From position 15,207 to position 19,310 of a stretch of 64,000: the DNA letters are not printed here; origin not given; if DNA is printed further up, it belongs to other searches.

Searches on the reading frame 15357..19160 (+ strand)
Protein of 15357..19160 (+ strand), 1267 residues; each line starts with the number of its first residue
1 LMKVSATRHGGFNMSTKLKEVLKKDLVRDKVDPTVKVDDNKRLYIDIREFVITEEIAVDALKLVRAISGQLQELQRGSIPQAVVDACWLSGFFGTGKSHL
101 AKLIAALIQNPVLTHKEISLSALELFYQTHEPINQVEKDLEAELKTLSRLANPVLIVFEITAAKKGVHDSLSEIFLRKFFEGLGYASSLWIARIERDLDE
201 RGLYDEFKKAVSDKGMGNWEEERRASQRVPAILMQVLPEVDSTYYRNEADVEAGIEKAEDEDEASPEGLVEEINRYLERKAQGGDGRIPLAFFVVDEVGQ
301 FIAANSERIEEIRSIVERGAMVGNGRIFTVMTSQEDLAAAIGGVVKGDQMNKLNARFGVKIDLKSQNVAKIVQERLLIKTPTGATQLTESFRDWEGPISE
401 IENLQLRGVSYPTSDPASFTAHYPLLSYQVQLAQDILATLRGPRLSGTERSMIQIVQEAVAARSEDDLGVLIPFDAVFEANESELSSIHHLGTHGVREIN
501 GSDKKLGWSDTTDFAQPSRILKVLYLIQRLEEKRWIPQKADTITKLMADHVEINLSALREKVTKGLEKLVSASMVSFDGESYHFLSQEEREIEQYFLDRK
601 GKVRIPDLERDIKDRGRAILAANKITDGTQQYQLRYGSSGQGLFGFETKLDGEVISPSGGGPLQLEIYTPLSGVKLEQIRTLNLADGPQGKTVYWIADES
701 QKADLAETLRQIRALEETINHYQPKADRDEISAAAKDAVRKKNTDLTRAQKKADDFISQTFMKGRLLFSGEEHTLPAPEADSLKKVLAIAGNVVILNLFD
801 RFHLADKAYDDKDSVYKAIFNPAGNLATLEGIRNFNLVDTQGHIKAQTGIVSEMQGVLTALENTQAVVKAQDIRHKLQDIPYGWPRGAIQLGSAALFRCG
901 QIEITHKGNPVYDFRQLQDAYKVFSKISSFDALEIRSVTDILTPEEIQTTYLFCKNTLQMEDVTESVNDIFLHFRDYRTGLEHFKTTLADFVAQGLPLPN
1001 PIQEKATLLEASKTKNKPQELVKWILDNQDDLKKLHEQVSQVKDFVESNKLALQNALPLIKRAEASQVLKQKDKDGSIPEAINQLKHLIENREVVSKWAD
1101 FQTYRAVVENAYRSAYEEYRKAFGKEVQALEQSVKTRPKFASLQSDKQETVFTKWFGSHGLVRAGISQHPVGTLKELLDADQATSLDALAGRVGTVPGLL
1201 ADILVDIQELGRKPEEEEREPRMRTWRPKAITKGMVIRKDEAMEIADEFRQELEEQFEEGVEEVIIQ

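Call 75: search_protein_families(library=padloc, proteins=[window:15357-19160:+], max_evalue=0.001)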
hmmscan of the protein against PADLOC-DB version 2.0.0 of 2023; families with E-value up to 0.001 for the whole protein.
window:15357-19160:+ (1267 aa): 11 families
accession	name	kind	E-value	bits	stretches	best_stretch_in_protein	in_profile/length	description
PDLC02471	BrxC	-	8.2e-126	419.7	1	17-1155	2-1077/1190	BrxC-PglY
PDLC02479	BrxC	-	1.1e-98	330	1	17-1153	2-1061/1172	BrxC-PglY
PDLC02489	BrxC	-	1.8e-78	262.8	1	82-1210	67-1102/1146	BrxC-PglY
PDLC02491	BrxC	-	3.9e-52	175.5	1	20-745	9-707/794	BrxC-PglY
PDLC02476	BrxC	-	7.1e-47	157.7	1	19-1152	7-1091/1180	BrxC-PglY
PDLC02483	BrxC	-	4.3e-45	152.1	1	34-1216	24-1147/1212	BrxC-PglY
PDLC02486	BrxC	-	5.7e-37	125.1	2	59-591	59-561/1207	BrxC-PglY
PDLC02493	BrxC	-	6.5e-32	108.6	1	17-946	3-875/1215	BrxC-PglY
PDLC02484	BrxC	-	1e-26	91.2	1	14-604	1-585/1186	BrxC-PglY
PDLC02474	BrxC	-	8.7e-18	61.8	1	45-742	30-718/1223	BrxC-PglY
PDLC02488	BrxC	-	1.4e-09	34.5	1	316-426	297-414/1240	BrxC-PglY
